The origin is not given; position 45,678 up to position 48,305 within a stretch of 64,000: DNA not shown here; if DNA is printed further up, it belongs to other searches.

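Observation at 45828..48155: Single-polypeptide fusion of G6P dehydrogenase and 6-phosphogluconate dehydrogenase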

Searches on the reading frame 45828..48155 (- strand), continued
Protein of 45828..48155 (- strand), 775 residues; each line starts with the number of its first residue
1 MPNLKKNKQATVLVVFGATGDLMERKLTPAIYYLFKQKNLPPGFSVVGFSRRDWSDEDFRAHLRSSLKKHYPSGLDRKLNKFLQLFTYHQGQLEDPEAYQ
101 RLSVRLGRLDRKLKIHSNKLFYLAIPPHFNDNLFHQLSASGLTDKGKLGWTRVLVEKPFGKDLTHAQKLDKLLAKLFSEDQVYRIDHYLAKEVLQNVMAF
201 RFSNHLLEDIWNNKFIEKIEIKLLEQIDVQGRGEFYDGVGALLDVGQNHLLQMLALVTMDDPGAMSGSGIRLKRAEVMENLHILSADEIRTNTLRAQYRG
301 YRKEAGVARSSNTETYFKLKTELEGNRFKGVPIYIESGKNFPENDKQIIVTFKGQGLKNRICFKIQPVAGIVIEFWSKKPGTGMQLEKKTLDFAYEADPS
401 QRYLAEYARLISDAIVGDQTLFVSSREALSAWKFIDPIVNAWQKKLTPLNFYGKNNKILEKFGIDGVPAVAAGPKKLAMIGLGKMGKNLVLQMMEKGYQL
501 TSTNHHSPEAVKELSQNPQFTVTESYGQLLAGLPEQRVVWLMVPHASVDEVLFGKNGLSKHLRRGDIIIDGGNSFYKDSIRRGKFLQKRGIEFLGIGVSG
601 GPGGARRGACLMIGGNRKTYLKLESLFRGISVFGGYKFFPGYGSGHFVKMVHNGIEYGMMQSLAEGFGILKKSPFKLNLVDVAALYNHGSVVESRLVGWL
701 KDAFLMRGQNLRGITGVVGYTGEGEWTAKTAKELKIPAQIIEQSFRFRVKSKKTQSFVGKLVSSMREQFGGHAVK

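Call 6: find_homologous_proteins(query=window:45828-48155:-, max_evalue=1e-20)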
Query window:45828-48155:- (775 aa): 7854 proteins with E <= 1e-20 among 8000 candidates; the best 120 are listed.
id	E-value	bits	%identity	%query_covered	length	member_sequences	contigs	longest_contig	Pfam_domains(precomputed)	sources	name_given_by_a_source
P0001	0.0e+0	1765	100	100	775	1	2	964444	PF02781.22,PF03446.22,PF00393.25,PF00479.29,PF03807.24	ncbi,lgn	ncbi:MAG: glucose-6-phosphate dehydrogenase [Candidatus Doudnabacteria bacterium]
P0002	0.0e+0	1516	86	100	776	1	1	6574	PF02781.22,PF03446.22,PF00393.25,PF00479.29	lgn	-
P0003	0.0e+0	1454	82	100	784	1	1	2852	PF02781.22,PF03446.22,PF00393.25,PF00479.29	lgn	-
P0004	0.0e+0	1382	78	100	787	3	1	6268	PF02781.22,PF03446.22,PF00393.25,PF00479.29,PF03807.24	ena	-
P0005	0.0e+0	1363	82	94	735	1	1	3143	PF02781.22,PF03446.22,PF00393.25,PF00479.29,PF03807.24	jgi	jgi:glucose-6-phosphate 1-dehydrogenase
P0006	0.0e+0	1101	63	100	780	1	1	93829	PF02781.22,PF03446.22,PF00393.25,PF00479.29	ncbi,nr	ncbi:MAG: glucose-6-phosphate dehydrogenase [Candidatus Doudnabacteria bacterium]|nr:glucose-6-phosp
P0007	0.0e+0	1058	62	99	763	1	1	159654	PF02781.22,PF03446.22,PF00393.25,PF00479.29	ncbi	ncbi:MAG: glucose-6-phosphate dehydrogenase [Candidatus Doudnabacteria bacterium]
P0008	0.0e+0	1053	61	99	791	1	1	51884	PF02781.22,PF03446.22,PF00393.25,PF00479.29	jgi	jgi:glucose-6-phosphate 1-dehydrogenase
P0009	6.2e-279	945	55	97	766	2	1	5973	PF02781.22,PF03446.22,PF00393.25,PF00479.29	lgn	-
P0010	7.0e-268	909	53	99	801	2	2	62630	PF02781.22,PF03446.22,PF00393.25,PF00479.29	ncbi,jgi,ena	-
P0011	1.2e-265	902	52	99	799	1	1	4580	PF02781.22,PF03446.22,PF00393.25,PF00479.29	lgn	-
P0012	2.8e-263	894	52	99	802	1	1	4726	PF02781.22,PF03446.22,PF00393.25,PF00479.29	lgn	-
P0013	2.2e-259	881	53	100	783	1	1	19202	PF02781.22,PF03446.22,PF02826.26,PF00393.25,PF00479.29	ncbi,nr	ncbi:MAG: glucose-6-phosphate dehydrogenase [Candidatus Doudnabacteria bacterium]|nr:glucose-6-phosp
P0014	2.2e-258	878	53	99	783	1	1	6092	PF02781.22,PF03446.22,PF02826.26,PF00393.25,PF00479.29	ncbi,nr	ncbi:glucose-6-phosphate dehydrogenase [Candidatus Saccharibacteria bacterium]|nr:glucose-6-phosphat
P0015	3.9e-257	873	51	100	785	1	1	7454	PF02781.22,PF03446.22,PF02826.26,PF00393.25,PF00479.29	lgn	-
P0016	9.1e-257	872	51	100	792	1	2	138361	PF02781.22,PF03446.22,PF00393.25,PF00479.29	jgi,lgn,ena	jgi:glucose-6-phosphate 1-dehydrogenase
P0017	7.1e-255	866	51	99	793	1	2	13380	PF02781.22,PF03446.22,PF02826.26,PF00393.25,PF00479.29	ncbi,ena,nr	ncbi:MAG TPA: glucose-6-phosphate dehydrogenase [Actinobacteria bacterium]|nr:glucose-6-phosphate de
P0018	1.2e-254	865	51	99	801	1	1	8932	PF02781.22,PF03446.22,PF02826.26,PF00393.25,PF00479.29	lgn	-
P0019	5.1e-254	863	52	99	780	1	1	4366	PF02781.22,PF03446.22,PF00393.25,PF00479.29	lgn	-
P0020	6.4e-254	863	52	99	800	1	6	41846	PF02781.22,PF03446.22,PF02826.26,PF00393.25,PF00479.29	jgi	jgi:glucose-6-phosphate 1-dehydrogenase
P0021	1.1e-252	859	50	98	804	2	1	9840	PF02781.22,PF03446.22,PF02826.26,PF00393.25,PF00479.29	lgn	-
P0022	1.4e-252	858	51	99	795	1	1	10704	PF02781.22,PF03446.22,PF00393.25,PF00479.29,PF01488.27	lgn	-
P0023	4.3e-252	857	52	99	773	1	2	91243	PF02781.22,PF03446.22,PF02826.26,PF00393.25,PF00479.29,PF03807.24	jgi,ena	jgi:glucose-6-phosphate 1-dehydrogenase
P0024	4.8e-252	857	51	100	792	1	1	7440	PF02781.22,PF03446.22,PF02826.26,PF00393.25,PF00479.29,PF03807.24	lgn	-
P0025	2.0e-251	854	49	100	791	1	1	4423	PF02781.22,PF03446.22,PF02826.26,PF00393.25,PF00479.29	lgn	-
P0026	2.8e-251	854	51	99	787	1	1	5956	PF02781.22,PF03446.22,PF02826.26,PF00393.25,PF00479.29,PF03807.24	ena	-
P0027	5.4e-251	853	51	99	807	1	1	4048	PF02781.22,PF03446.22,PF02826.26,PF00393.25,PF00479.29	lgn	-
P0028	1.1e-250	852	51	100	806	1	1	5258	PF02781.22,PF03446.22,PF00393.25,PF00479.29,PF03807.24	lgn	-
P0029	2.0e-250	851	51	99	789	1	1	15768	PF02781.22,PF03446.22,PF02826.26,PF00393.25,PF00479.29,PF03807.24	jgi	-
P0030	2.2e-250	851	51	99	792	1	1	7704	PF02781.22,PF03446.22,PF00393.25,PF00479.29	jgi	-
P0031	2.5e-250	851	51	99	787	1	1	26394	PF02781.22,PF03446.22,PF02826.26,PF00393.25,PF00479.29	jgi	-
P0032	3.4e-250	850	50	99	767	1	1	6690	PF02781.22,PF03446.22,PF00393.25,PF00479.29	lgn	-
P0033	1.1e-249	849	50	100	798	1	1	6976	PF02781.22,PF03446.22,PF02826.26,PF00393.25,PF00479.29,PF03807.24,PF01488.27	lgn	-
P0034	1.2e-249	849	49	100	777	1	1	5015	PF02781.22,PF03446.22,PF00393.25,PF00479.29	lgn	-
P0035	1.5e-249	848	51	99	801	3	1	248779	PF02781.22,PF03446.22,PF00393.25,PF00479.29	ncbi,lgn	-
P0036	1.8e-249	848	52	99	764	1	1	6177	PF02781.22,PF03446.22,PF00393.25,PF00479.29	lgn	-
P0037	2.4e-249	848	51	99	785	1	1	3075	PF02781.22,PF03446.22,PF02826.26,PF00393.25,PF00479.29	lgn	-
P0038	3.9e-249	847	51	99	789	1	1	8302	PF02781.22,PF03446.22,PF02826.26,PF00393.25,PF00479.29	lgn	-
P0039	5.2e-249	847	51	99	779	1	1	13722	PF02781.22,PF03446.22,PF00393.25,PF00479.29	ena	-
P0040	5.8e-249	846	51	100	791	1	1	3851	PF02781.22,PF03446.22,PF00393.25,PF00479.29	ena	-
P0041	6.8e-249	846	50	99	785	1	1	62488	PF02781.22,PF03446.22,PF02826.26,PF00393.25,PF00479.29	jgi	jgi:glucose-6-phosphate 1-dehydrogenase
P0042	7.6e-249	846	50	99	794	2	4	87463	PF02781.22,PF03446.22,PF02826.26,PF00393.25,PF00479.29,PF03807.24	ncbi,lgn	-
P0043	7.8e-249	846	50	99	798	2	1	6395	PF02781.22,PF03446.22,PF00393.25,PF00479.29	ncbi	-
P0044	1.1e-248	846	51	100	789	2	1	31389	PF02781.22,PF03446.22,PF02826.26,PF00393.25,PF00479.29,PF03807.24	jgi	jgi:glucose-6-phosphate 1-dehydrogenase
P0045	1.3e-248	845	50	99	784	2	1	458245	PF02781.22,PF03446.22,PF00393.25,PF00479.29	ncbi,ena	-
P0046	1.4e-248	845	50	99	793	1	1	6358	PF02781.22,PF03446.22,PF02826.26,PF00393.25,PF00479.29,PF03807.24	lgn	-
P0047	1.4e-248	845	51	99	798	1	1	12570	PF02781.22,PF03446.22,PF02826.26,PF00393.25,PF00479.29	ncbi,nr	ncbi:MAG: glucose-6-phosphate dehydrogenase [Candidatus Portnoybacteria bacterium]|nr:glucose-6-phos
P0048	1.8e-248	845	50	99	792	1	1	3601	PF02781.22,PF03446.22,PF02826.26,PF00393.25,PF00479.29,PF03807.24,PF01488.27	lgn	-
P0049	3.2e-248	844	52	99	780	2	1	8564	PF02781.22,PF03446.22,PF00393.25,PF00479.29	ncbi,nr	ncbi:glucose-6-phosphate dehydrogenase [Candidatus Saccharibacteria bacterium]|nr:glucose-6-phosphat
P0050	4.2e-248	844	50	99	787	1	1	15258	PF02781.22,PF03446.22,PF02826.26,PF00393.25,PF00479.29,PF01488.27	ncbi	-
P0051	6.9e-248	843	50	99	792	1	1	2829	PF02781.22,PF03446.22,PF02826.26,PF00393.25,PF00479.29,PF01488.27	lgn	-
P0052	1.0e-247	842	49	99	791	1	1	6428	PF02781.22,PF03446.22,PF02826.26,PF00393.25,PF00479.29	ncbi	-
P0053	1.2e-247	842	51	99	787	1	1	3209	PF02781.22,PF03446.22,PF02826.26,PF00393.25,PF00479.29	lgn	-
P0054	1.3e-247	842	49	99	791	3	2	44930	PF02781.22,PF03446.22,PF02826.26,PF00393.25,PF00479.29,PF03807.24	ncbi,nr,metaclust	ncbi:MAG: hypothetical protein A2857_04720 [Candidatus Levybacteria bacterium RIFCSPHIGHO2_01_FULL_3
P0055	1.8e-247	841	50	100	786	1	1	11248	PF02781.22,PF03446.22,PF02826.26,PF00393.25,PF00479.29,PF03807.24,PF01488.27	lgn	-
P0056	1.8e-247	841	49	99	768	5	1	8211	PF02781.22,PF03446.22,PF00393.25,PF00479.29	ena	-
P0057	2.5e-247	841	50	99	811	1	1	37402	PF02781.22,PF03446.22,PF02826.26,PF00393.25,PF00479.29,PF03807.24,PF01488.27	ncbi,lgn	-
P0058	3.9e-247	840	49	99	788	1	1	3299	PF02781.22,PF03446.22,PF02826.26,PF00393.25,PF00479.29,PF03807.24,PF01488.27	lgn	-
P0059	4.8e-247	840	49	99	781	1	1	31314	PF02781.22,PF03446.22,PF02826.26,PF00393.25,PF00479.29,PF03807.24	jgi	jgi:glucose-6-phosphate 1-dehydrogenase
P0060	8.2e-247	839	50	99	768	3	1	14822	PF02781.22,PF03446.22,PF00393.25,PF00479.29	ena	-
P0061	1.3e-246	839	50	98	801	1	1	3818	PF02781.22,PF03446.22,PF02826.26,PF00393.25,PF00479.29,PF03807.24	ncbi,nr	ncbi:MAG: glucose-6-phosphate dehydrogenase [Candidatus Taylorbacteria bacterium]|nr:glucose-6-phosp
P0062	1.7e-246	838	51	100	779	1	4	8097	PF02781.22,PF03446.22,PF00393.25,PF00479.29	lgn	-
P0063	2.2e-246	838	49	99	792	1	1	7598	PF02781.22,PF03446.22,PF02826.26,PF00393.25,PF00479.29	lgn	-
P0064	2.4e-246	838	50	99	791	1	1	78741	PF02781.22,PF03446.22,PF02826.26,PF00393.25,PF00479.29,PF03807.24,PF01488.27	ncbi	-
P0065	2.6e-246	838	50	100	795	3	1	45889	PF02781.22,PF03446.22,PF00393.25,PF00479.29,PF03807.24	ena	-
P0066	2.8e-246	838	50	99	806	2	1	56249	PF02781.22,PF03446.22,PF00393.25,PF00479.29,PF03807.24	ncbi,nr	ncbi:glucose-6-phosphate dehydrogenase [Candidatus Kaiserbacteria bacterium]|nr:glucose-6-phosphate 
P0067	3.1e-246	837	49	99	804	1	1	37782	PF02781.22,PF03446.22,PF00393.25,PF00479.29,PF03807.24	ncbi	-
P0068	3.3e-246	837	50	100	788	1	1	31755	PF02781.22,PF03446.22,PF02826.26,PF00393.25,PF00479.29,PF03807.24,PF01488.27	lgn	-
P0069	3.7e-246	837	49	99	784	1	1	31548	PF02781.22,PF03446.22,PF02826.26,PF00393.25,PF00479.29,PF03807.24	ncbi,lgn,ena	-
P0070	4.6e-246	837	50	99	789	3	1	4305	PF02781.22,PF03446.22,PF00393.25,PF00479.29,PF01488.27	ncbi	-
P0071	6.3e-246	836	51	99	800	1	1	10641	PF02781.22,PF03446.22,PF02826.26,PF00393.25,PF00479.29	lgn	-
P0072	6.7e-246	836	51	100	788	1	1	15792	PF02781.22,PF03446.22,PF00393.25,PF00479.29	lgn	-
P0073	7.1e-246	836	49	99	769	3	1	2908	PF02781.22,PF03446.22,PF00393.25,PF00479.29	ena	-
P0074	9.9e-246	836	50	99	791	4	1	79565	PF02781.22,PF03446.22,PF02826.26,PF00393.25,PF00479.29,PF03807.24,PF01488.27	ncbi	-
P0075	1.1e-245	835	50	99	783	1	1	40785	PF02781.22,PF03446.22,PF00393.25,PF00479.29,PF03807.24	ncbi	-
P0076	1.2e-245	835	52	99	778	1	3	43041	PF02781.22,PF03446.22,PF00393.25,PF00479.29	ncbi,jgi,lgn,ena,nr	ncbi:hypothetical protein COU91_03115 [Candidatus Saccharibacteria bacterium CG10_big_fil_rev_8_21_1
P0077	1.2e-245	835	49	100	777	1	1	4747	PF02781.22,PF03446.22,PF02826.26,PF00393.25,PF00479.29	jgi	jgi:glucose-6-phosphate 1-dehydrogenase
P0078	1.3e-245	835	51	99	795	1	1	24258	PF02781.22,PF03446.22,PF00393.25,PF00479.29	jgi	-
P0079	2.0e-245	835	50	99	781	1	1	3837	PF02781.22,PF03446.22,PF02826.26,PF00393.25,PF00479.29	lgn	-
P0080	2.3e-245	834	49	99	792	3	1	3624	PF02781.22,PF03446.22,PF00393.25,PF00479.29,PF03807.24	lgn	-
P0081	2.4e-245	834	50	99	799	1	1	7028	PF02781.22,PF03446.22,PF00393.25,PF00479.29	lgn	-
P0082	2.7e-245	834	50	99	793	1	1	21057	PF02781.22,PF03446.22,PF00393.25,PF00479.29,PF03807.24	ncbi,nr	ncbi:glucose-6-phosphate dehydrogenase [Candidatus Kaiserbacteria bacterium]|nr:glucose-6-phosphate 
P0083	3.2e-245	834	50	98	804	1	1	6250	PF02781.22,PF03446.22,PF02826.26,PF00393.25,PF00479.29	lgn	-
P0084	3.8e-245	834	50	99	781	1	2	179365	PF02781.22,PF03446.22,PF00393.25,PF00479.29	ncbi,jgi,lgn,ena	-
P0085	4.4e-245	834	50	99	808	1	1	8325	PF02781.22,PF01408.29,PF03446.22,PF00393.25,PF00479.29,PF01488.27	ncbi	-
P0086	7.7e-245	833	50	98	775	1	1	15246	PF02781.22,PF03446.22,PF00393.25,PF00479.29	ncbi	-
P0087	7.9e-245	833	49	100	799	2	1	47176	PF02781.22,PF03446.22,PF00393.25,PF00479.29,PF03807.24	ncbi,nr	ncbi:MAG: glucose-6-phosphate dehydrogenase [Candidatus Peribacter sp.]|nr:glucose-6-phosphate dehyd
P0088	8.0e-245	833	50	99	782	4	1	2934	PF02781.22,PF03446.22,PF00393.25,PF00479.29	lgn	-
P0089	1.1e-244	832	50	98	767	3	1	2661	PF02781.22,PF03446.22,PF00393.25,PF00479.29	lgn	-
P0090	1.2e-244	832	49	100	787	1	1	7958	PF02781.22,PF03446.22,PF02826.26,PF00393.25,PF00479.29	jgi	jgi:glucose-6-phosphate 1-dehydrogenase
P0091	1.5e-244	832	50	98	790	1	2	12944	PF02781.22,PF03446.22,PF00393.25,PF00479.29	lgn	-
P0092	1.6e-244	832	51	99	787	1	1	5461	PF02781.22,PF02254.25,PF03446.22,PF02826.26,PF00393.25,PF00479.29,PF03807.24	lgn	-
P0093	1.6e-244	832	50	100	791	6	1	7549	PF02781.22,PF03446.22,PF02826.26,PF00393.25,PF00479.29,PF03807.24,PF01488.27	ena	-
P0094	1.7e-244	832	49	99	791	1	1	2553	PF02781.22,PF03446.22,PF02826.26,PF00393.25,PF00479.29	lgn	-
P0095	2.0e-244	831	49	100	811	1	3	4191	PF02781.22,PF03446.22,PF00393.25,PF00479.29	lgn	-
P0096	2.5e-244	831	49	99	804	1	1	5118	PF02781.22,PF03446.22,PF00393.25,PF00479.29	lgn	-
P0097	2.5e-244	831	49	100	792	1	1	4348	PF02781.22,PF03446.22,PF02826.26,PF00393.25,PF00479.29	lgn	-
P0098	2.8e-244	831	50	99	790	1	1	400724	PF02781.22,PF03446.22,PF00393.25,PF00479.29,PF01488.27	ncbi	-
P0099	2.9e-244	831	49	99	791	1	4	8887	PF02781.22,PF03446.22,PF00393.25,PF00479.29,PF03807.24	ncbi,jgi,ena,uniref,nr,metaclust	ncbi:hypothetical protein A2853_02720 [Candidatus Kaiserbacteria bacterium RIFCSPHIGHO2_01_FULL_55_1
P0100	3.3e-244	831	50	100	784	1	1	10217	PF02781.22,PF03446.22,PF02826.26,PF00393.25,PF00479.29,PF03807.24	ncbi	-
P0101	3.6e-244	831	49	98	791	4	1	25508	PF02781.22,PF03446.22,PF00393.25,PF00479.29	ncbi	-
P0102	4.9e-244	830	50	99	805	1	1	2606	PF02781.22,PF03446.22,PF00393.25,PF00479.29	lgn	-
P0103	5.4e-244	830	50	100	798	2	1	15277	PF02781.22,PF03446.22,PF02826.26,PF00393.25,PF00479.29,PF01488.27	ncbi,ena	-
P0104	8.1e-244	829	49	100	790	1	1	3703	PF02781.22,PF03446.22,PF00393.25,PF00479.29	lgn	-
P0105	8.7e-244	829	49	99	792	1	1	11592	PF02781.22,PF03446.22,PF00393.25,PF00479.29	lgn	-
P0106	8.8e-244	829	50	98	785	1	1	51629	PF02781.22,PF03446.22,PF00393.25,PF00479.29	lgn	-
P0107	8.9e-244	829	49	99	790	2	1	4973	PF02781.22,PF03446.22,PF00393.25,PF00479.29,PF03807.24,PF01488.27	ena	-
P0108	1.2e-243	829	49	99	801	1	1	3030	PF02781.22,PF03446.22,PF02826.26,PF00393.25,PF00479.29,PF03807.24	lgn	-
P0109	1.4e-243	829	49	100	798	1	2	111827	PF02781.22,PF03446.22,PF00393.25,PF00479.29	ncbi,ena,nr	ncbi:hypothetical protein AUJ46_05165 [Candidatus Peregrinibacteria bacterium CG1_02_54_53]|nr:MAG: 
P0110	1.5e-243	828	50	100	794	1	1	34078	PF02781.22,PF03446.22,PF02826.26,PF00393.25,PF00479.29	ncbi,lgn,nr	ncbi:glucose-6-phosphate dehydrogenase [Candidatus Woesearchaeota archaeon]|nr:glucose-6-phosphate d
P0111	1.7e-243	828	49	100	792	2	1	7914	PF02781.22,PF03446.22,PF02826.26,PF00393.25,PF00479.29,PF03807.24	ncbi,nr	ncbi:glucose-6-phosphate dehydrogenase [Candidatus Gottesmanbacteria bacterium]|nr:glucose-6-phospha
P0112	2.4e-243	828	50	100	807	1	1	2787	PF02781.22,PF03446.22,PF02826.26,PF00393.25,PF00479.29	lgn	-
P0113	2.6e-243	828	49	100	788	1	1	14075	PF02781.22,PF03446.22,PF00393.25,PF00479.29,PF03807.24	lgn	-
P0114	2.6e-243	828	50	99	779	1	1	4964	PF02781.22,PF03446.22,PF02826.26,PF00393.25,PF00479.29,PF03807.24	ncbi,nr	ncbi:MAG TPA: glucose-6-phosphate dehydrogenase [Candidatus Wildermuthbacteria bacterium]|nr:glucose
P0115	2.8e-243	828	48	99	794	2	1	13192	PF02781.22,PF03446.22,PF00393.25,PF00479.29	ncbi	-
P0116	3.3e-243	827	50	99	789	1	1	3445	PF02781.22,PF03446.22,PF02826.26,PF00393.25,PF00479.29,PF03807.24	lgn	-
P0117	4.2e-243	827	49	99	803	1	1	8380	PF02781.22,PF03446.22,PF00393.25,PF00479.29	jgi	jgi:glucose-6-phosphate 1-dehydrogenase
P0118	5.2e-243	827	49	100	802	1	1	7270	PF02781.22,PF03446.22,PF00393.25,PF00479.29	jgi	jgi:glucose-6-phosphate 1-dehydrogenase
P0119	5.8e-243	827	49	100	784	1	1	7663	PF02781.22,PF03446.22,PF02826.26,PF00393.25,PF00479.29,PF03807.24,PF01488.27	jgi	jgi:glucose-6-phosphate 1-dehydrogenase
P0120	7.1e-243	826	48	99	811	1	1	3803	PF02781.22,PF03446.22,PF02826.26,PF00393.25,PF00479.29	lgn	-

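Call 14: find_encoding_contigs(protein=P0001, flank=10000, max_places=3)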
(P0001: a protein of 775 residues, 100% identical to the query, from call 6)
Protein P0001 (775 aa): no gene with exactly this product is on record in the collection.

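Call 15: find_encoding_contigs(protein=P0045, flank=10000, max_places=2)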
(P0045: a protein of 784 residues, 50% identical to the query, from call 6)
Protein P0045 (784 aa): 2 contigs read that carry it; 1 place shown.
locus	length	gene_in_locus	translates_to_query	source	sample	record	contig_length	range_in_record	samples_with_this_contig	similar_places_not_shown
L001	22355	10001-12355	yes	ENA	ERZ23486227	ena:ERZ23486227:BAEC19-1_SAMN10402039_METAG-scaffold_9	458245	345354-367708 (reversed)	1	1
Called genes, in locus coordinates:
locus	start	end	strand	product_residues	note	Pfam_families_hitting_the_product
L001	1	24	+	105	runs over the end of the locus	PF01906:YbjQ_1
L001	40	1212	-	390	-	PF07992:Pyr_redox_2, PF21706:FCSD_central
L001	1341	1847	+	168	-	PF10099:RskA_C (faint)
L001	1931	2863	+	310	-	PF00174:Oxidored_molyb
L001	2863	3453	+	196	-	PF01794:Ferric_reduct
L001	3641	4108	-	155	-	-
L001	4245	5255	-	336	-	PF00512:HisKA, PF02518:HATPase_c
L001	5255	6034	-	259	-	PF00072:Response_reg, PF00486:Trans_reg_C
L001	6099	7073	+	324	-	PF01797:Y1_Tnp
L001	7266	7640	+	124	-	PF06397:Desulfoferrod_N, PF01880:Desulfoferrodox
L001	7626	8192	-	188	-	PF14512:TM1586_NiRdase, PF00881:Nitroreductase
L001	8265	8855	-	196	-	-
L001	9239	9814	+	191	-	PF06736:TMEM175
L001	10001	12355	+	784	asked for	PF00479:G6PD_N, PF02781:G6PD_C, PF03446:NAD_binding_2, PF00393:6PGD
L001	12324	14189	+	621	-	PF00456:Transketolase_N, PF13292:DXP_synthase_N, PF02779:Transket_pyr, PF02780:Transketolase_C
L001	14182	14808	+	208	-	PF04199:Cyclase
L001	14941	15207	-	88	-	PF00076:RRM_1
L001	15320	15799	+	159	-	-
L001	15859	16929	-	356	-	PF07995:GSDH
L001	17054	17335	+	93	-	PF00355:Rieske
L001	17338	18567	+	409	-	PF07992:Pyr_redox_2, PF13738:Pyr_redox_3, PF00070:Pyr_redox, PF21791:MDHAR3-like_C (weak), PF14759:Reductase_C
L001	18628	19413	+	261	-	PF00459:Inositol_P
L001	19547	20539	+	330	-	PF01040:UbiA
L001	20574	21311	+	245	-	PF01209:Ubie_methyltran, PF13489:Methyltransf_23 (faint), PF08241:Methyltransf_11, PF08242:Methyltransf_12 (weak), PF13649:Methyltransf_25, PF13847:Methyltransf_31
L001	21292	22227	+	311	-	PF01136:Peptidase_U32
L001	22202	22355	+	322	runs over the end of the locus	PF01136:Peptidase_U32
